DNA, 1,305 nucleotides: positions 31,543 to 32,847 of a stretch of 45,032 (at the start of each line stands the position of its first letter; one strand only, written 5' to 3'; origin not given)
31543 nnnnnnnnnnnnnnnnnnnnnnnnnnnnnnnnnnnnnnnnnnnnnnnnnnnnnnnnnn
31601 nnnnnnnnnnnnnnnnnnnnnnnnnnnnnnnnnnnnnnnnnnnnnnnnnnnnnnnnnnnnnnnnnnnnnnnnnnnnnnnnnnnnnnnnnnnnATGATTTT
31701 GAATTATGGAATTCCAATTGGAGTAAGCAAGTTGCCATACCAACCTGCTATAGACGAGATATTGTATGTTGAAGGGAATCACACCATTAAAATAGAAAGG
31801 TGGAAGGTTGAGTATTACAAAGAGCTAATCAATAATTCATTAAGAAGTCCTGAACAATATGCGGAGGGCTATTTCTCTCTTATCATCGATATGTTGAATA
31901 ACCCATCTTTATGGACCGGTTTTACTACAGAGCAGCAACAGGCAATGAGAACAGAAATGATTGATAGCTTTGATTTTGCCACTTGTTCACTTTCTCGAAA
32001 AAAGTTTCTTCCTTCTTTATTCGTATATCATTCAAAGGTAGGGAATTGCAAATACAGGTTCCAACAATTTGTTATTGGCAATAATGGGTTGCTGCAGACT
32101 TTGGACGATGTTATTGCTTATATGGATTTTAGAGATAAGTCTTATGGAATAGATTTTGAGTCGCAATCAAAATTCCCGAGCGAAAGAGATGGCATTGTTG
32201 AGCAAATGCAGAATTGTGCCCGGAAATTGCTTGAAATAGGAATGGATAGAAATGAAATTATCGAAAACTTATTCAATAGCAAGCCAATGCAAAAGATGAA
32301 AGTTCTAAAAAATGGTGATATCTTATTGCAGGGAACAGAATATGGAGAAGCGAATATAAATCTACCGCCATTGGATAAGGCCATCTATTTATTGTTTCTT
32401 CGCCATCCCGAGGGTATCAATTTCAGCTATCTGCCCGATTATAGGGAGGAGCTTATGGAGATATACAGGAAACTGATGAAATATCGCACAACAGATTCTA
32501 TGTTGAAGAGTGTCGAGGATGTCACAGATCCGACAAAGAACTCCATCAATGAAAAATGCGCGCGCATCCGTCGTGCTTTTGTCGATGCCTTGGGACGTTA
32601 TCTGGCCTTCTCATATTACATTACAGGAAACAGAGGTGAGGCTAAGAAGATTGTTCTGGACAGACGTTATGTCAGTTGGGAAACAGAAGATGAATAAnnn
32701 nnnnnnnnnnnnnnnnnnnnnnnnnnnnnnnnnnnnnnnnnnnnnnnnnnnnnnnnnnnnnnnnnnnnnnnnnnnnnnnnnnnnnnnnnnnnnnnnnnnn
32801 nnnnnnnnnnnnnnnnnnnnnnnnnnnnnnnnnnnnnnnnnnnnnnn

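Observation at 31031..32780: AT-rich two-gene cassette bracketed by a duplicated 'perfect 40-nt palindrome + ygiQ 3' end' unit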

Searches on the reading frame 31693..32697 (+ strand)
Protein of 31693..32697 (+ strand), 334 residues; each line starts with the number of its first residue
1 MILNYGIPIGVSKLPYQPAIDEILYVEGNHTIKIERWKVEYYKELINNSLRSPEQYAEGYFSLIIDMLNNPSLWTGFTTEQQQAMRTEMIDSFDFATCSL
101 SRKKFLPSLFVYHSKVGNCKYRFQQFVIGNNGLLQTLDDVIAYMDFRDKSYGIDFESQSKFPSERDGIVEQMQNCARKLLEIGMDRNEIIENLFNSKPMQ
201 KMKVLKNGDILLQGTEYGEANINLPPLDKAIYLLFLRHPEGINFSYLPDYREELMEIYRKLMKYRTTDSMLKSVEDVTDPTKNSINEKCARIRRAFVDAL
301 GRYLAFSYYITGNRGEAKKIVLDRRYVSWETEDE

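Call 7: search_protein_families(library=pfam, proteins=[window:31693-32697:+], max_evalue=0.01)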
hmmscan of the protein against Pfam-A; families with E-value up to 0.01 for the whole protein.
window:31693-32697:+ (334 aa): 0 families

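Call 8: search_protein_families(library=padloc, proteins=[window:31693-32697:+], max_evalue=0.1)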
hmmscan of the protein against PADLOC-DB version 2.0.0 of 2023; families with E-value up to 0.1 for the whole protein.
window:31693-32697:+ (334 aa): 0 families

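Call 9: search_protein_families(library=ncbifam, proteins=[window:31693-32697:+], max_evalue=0.01)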
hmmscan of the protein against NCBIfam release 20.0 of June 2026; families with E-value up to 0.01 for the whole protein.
window:31693-32697:+ (334 aa): 0 families
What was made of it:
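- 31693..32697 (+): ORF2 (334 aa). A novel N-terminal domain plus a C-terminal OmpR/PhoB-like winged-helix domain, so probably a DNA-binding regulator. No Pfam, NCBIfam or PADLOC hit (calls 7-9).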

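Call 25: find_related_loci(query=window:31693-32697:+, collection=metagenome_contigs, flank=6000)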
Query window:31693-32697:+ (334 aa) in metagenome_contigs; peptide patterns used: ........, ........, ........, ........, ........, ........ (x = any residue, [..] = any of these).
202 stretches matched a pattern; 106 encode a relative of the query (tblastn E <= 1e-3); the best 80 are kept; 79 distinct loci.
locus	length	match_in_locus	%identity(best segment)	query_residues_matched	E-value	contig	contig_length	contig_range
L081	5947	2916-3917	97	1-334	0e+0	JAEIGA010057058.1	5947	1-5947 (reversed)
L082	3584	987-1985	64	2-333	3e-153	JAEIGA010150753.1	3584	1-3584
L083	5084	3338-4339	59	3-332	2e-132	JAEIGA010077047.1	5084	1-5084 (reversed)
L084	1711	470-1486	45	12-329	6e-92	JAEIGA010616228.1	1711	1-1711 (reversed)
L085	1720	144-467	77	222-329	4e-53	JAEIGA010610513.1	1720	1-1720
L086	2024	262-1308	32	6-329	2e-44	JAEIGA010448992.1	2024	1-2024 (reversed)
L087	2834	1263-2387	33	9-332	1e-42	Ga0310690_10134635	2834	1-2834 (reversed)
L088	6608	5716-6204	47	168-332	2e-40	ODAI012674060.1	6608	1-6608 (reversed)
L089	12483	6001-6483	44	168-330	2e-38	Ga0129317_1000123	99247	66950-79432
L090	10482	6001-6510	43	148-329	6e-38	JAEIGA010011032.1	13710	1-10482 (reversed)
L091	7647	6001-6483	44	168-330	5e-38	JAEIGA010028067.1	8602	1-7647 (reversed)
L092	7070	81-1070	30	14-330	4e-38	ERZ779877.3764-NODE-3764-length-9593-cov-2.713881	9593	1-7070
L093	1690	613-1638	31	9-330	3e-38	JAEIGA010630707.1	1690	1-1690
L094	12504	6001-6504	43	161-330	2e-37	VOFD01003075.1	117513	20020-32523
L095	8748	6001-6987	31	14-330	7e-37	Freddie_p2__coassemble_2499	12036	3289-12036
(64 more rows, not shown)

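Call 34: find_homologous_proteins(query=window:31693-32697:+, max_evalue=0.00001)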
Query window:31693-32697:+ (334 aa): 1176 proteins with E <= 0.00001 among 2322 candidates; the best 120 are listed.
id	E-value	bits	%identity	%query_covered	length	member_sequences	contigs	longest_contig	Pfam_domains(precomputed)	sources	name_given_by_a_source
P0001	6.4e-218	741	98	100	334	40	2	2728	-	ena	-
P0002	2.4e-182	624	81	99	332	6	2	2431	-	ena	-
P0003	1.9e-170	585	80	99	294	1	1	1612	-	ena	-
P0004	3.1e-143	495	66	100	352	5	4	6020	-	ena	-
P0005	6.5e-143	494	66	100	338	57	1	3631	-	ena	-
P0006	4.5e-141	488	65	99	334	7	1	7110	-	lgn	-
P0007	1.2e-140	487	65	99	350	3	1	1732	-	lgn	-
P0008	5.0e-138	478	64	99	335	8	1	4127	-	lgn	-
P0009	3.5e-137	475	63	99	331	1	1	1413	-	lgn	-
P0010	5.0e-134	465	62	99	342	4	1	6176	-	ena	-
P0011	6.4e-133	461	62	98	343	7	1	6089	-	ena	-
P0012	8.8e-133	461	64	99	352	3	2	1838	-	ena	-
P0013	5.9e-132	458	63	98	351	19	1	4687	-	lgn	-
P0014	8.5e-126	438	59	99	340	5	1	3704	-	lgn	-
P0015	1.0e-124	434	59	96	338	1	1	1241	-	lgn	-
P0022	6.6e-109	382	54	97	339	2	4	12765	-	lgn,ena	-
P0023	5.2e-103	363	51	99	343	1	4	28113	-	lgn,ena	-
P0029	2.4e-92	328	47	97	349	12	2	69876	-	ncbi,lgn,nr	ncbi:MAG: hypothetical protein MJZ41_04030 [Bacteroidaceae bacterium]|nr:hypothetical protein [Bacte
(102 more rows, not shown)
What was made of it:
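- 31693..32697 (+): 1176 unnamed homologues (call 34).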

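Call 35: find_encoding_contigs(protein=P0029, flank=5000, max_places=3)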
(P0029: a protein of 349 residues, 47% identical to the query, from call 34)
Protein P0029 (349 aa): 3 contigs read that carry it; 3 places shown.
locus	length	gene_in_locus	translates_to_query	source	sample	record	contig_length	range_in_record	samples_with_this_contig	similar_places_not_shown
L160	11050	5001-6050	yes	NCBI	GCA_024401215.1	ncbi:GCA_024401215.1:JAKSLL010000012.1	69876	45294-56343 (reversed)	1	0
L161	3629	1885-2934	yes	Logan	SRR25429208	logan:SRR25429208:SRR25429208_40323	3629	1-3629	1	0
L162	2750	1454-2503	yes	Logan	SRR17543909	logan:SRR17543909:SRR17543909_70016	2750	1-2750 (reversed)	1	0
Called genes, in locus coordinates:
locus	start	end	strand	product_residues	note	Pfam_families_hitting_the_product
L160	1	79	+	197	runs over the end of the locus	PF06414:Zeta_toxin, PF13671:AAA_33 (weak)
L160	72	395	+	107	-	-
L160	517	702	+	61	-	-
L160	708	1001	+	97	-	-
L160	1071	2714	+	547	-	-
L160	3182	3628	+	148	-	PF20475:DUF6717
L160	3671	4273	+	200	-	PF08238:Sel1, PF13424:TPR_12 (faint)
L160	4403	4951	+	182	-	PF22075:DUF6939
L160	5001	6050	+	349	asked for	-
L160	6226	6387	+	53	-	-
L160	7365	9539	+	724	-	PF18370:RGI_lyase, PF13517:FG-GAP_3 (faint), PF21348:RGL11_C, PF01839:FG-GAP (faint)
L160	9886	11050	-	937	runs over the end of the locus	PF08450:SGL (faint), PF07494:Reg_prop (faint), PF16819:DUF5074 (faint), PF12833:HTH_18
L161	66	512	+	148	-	PF20475:DUF6717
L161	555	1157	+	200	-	PF13424:TPR_12 (faint), PF08238:Sel1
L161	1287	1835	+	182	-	PF22075:DUF6939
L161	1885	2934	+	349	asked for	-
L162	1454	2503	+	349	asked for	-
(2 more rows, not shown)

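Call 36: find_encoding_contigs(protein=P0023, flank=5000, max_places=3)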
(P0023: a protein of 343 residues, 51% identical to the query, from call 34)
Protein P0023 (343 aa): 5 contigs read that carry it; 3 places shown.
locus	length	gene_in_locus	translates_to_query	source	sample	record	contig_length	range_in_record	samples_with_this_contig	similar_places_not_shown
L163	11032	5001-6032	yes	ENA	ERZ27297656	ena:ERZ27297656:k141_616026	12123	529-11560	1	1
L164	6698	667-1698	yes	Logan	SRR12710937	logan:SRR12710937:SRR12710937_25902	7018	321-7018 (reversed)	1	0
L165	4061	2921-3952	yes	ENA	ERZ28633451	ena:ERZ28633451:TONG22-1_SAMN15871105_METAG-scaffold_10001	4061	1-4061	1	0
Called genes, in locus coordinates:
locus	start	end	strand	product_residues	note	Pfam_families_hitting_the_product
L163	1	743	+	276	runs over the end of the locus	PF00376:MerR, PF13411:MerR_1, PF09278:MerR-DNA-bind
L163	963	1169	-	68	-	-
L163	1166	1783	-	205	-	PF00302:CAT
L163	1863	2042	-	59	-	-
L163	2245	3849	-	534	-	PF01293:PEPCK_ATP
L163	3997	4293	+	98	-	-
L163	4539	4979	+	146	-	PF20475:DUF6717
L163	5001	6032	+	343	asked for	-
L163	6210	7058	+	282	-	-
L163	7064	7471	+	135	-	-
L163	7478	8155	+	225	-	-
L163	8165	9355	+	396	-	-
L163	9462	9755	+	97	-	-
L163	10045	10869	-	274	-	PF13476:AAA_23 (weak), PF02463:SMC_N (faint), PF13304:AAA_21, PF13175:AAA_15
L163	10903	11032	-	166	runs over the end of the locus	-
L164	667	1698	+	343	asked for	-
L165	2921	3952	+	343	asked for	-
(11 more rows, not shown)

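Call 37: find_encoding_contigs(protein=P0022, flank=5000, max_places=3)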
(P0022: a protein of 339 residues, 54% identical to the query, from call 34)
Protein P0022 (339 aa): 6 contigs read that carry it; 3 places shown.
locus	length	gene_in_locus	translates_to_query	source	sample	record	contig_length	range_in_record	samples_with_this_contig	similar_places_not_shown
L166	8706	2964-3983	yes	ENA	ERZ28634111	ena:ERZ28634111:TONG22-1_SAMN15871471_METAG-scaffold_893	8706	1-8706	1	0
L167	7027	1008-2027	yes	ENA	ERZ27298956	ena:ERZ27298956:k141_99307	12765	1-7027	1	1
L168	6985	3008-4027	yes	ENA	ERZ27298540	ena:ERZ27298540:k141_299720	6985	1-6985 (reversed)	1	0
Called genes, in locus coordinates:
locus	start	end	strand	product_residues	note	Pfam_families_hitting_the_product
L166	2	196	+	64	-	?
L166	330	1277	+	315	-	PF00294:PfkB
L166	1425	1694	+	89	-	-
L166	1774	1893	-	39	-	-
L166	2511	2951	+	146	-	PF20475:DUF6717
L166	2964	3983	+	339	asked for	-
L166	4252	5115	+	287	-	-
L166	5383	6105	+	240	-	PF16138:DUF4846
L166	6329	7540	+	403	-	-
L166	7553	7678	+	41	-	-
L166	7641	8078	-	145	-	-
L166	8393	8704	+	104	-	?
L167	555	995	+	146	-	PF20475:DUF6717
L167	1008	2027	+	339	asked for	-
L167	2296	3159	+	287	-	-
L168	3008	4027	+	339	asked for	-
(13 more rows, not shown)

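Call 46: predict_structure(alignment_id=A1)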
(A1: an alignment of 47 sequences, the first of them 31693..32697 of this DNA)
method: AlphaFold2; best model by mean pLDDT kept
length: 334 residues; sequences in the alignment: 47
mean_pLDDT: 90.2   pTM: 0.56
mean pLDDT of the five models: 90.2, 88.8, 87.9, 85.7, 85.1
residues with pLDDT >= 90: 228; 70-90: 93; 50-70: 11; < 50: 2
segments of 3 or more residues with pLDDT < 50: none
pLDDT, mean of each block of 10 residues (from residue 1): 89 94 96 95 89 74 91 91 93 93 92 93 96 94 96 80 76 91 86 80 96 84 96 97 95 96 86 95 91 94 90 89 95 58
secondary structure, 60 per line:
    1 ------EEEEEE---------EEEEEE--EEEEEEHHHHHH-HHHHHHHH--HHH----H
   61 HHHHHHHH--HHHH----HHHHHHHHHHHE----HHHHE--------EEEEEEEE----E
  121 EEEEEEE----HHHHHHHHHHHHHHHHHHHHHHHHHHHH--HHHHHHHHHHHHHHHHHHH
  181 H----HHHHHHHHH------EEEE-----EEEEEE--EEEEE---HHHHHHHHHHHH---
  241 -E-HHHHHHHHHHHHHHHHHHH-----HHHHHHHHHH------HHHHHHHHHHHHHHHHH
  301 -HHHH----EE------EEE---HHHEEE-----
elements in order: E7-12 E22-27 E30-35 H36-41 H43-50 H60-68 H71-74 H79-89 H95-98 E108-115 E120-127 H132-159 H162-181 H186-194 E201-204 E210-215 E218-222 H226-237 H244-262 H268-277 H284-300 H302-305 E318-320 E327-329
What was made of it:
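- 31693..32697 (+): AlphaFold2 pLDDT 90 (call 46).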

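Call 52: fold_search(model_id=the predicted structure, library=pdb)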
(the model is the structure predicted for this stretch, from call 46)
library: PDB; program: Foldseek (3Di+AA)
matches with E <= 10: 201; with E <= 0.001: 0
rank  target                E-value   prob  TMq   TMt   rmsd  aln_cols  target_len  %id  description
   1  5x5l_E                4.1e-02  0.99  0.21  0.60   4.9       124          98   12  Crystal structure of response regulator AdeR DNA binding domain in complex with an intercistronic region (released 2017-08-30)
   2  6zwt_A                2.9e-01  0.77  0.19  0.50   5.9       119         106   17  Crystal structure of DNA-binding domain of OmpR of two-component system of Acinetobacter baumannii (released 2021-08-11)
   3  6mwz_A                3.4e-01  0.12  0.12  0.20  15.3       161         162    8  LasR LBD T75V/Y93F/A127W:BB0126 (released 2019-04-03)
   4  6mwh_B                4.5e-01  0.10  0.11  0.20  13.6       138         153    8  LasR LBD:BB0020 complex (released 2019-04-03)
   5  6d6l_A                4.8e-01  0.09  0.11  0.19  14.7       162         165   10  The structure of ligand binding domain of LasR in complex with TP-1 homolog, compound 14 (released 2018-08-08)
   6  6d6n_D                5.7e-01  0.10  0.11  0.20  14.6       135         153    9  The structure of ligand binding domain of LasR in complex with TP-1 homolog, compound 16 (released 2018-08-08)
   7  5loe_A                7.5e-01  0.07  0.13  0.15  15.8       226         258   13  Structure of full length Cody from Bacillus subtilis in complex with Ile (released 2017-01-11)
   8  6mvm_A                8.0e-01  0.08  0.11  0.19  15.5       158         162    9  LasR LBD L130F:3OC14HSL complex (released 2019-01-16)
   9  6mwz_B                8.9e-01  0.08  0.12  0.21  15.0       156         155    8  LasR LBD T75V/Y93F/A127W:BB0126 (released 2019-04-03)
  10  3jpu_C                9.5e-01  0.07  0.11  0.20  14.1       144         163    8  LasR-TP4 complex (released 2009-10-13)
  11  6d6b_G                9.5e-01  0.07  0.11  0.18  15.3       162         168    9  The structure of ligand binding domain of LasR in complex with TP-1 homolog, compound 11 (released 2018-08-08)
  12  3jpu_D                1.0e+00  0.06  0.11  0.20  14.3       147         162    8  LasR-TP4 complex (released 2009-10-13)
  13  6v7w_E                1.1e+00  0.02  0.10  0.12  25.0       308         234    9  Crystal structure of LasR-Aqs1 complex from Pseudomonas aeruginosa (released 2020-12-16)
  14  9avj_F                1.1e+00  0.38  0.13  0.09   7.0       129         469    8  PS3 F1 ATPase Wild type (released 2024-10-30)
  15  6d6c_H                1.3e+00  0.05  0.10  0.17  13.8       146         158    8  The structure of ligand binding domain of LasR in complex with TP-1 homolog, compound 12 (released 2018-08-08)
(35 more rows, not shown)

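Call 57: find_related_loci(query=A1, collection=viral_contigs, flank=8000)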
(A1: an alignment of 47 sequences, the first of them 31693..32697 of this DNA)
Query A1 (334 aa) in viral_contigs; peptide patterns used: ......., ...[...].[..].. (x = any residue, [..] = any of these).
41 stretches matched a pattern; 3 encode a relative of the query (tblastn E <= 1e-3); 3 distinct loci.
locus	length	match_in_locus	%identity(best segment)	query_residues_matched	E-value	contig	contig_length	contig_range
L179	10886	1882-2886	32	14-330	2e-40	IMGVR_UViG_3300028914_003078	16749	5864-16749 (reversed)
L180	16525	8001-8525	43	155-330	4e-38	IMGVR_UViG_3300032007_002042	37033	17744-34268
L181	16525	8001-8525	43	155-330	4e-38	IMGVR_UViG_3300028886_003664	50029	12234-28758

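Call 67: find_encoding_contigs(protein=window:31693-32697:+, flank=6000, max_places=10)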
Protein window:31693-32697:+ (334 aa): no gene with exactly this product is on record in the collection.

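Call 68: find_encoding_contigs(protein=P0001, flank=6000, max_places=10)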
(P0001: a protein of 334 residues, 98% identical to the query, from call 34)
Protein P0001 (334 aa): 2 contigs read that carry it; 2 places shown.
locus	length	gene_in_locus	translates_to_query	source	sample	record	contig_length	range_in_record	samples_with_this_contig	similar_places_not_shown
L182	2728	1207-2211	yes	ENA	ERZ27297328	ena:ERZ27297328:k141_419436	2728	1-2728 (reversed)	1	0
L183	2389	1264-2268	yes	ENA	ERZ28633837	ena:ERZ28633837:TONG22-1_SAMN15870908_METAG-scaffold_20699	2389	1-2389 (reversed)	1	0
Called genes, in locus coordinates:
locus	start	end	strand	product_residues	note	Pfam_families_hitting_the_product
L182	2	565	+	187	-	?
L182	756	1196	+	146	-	PF20475:DUF6717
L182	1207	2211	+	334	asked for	-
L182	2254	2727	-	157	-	?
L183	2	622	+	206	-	?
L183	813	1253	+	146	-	PF20475:DUF6717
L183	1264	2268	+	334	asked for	-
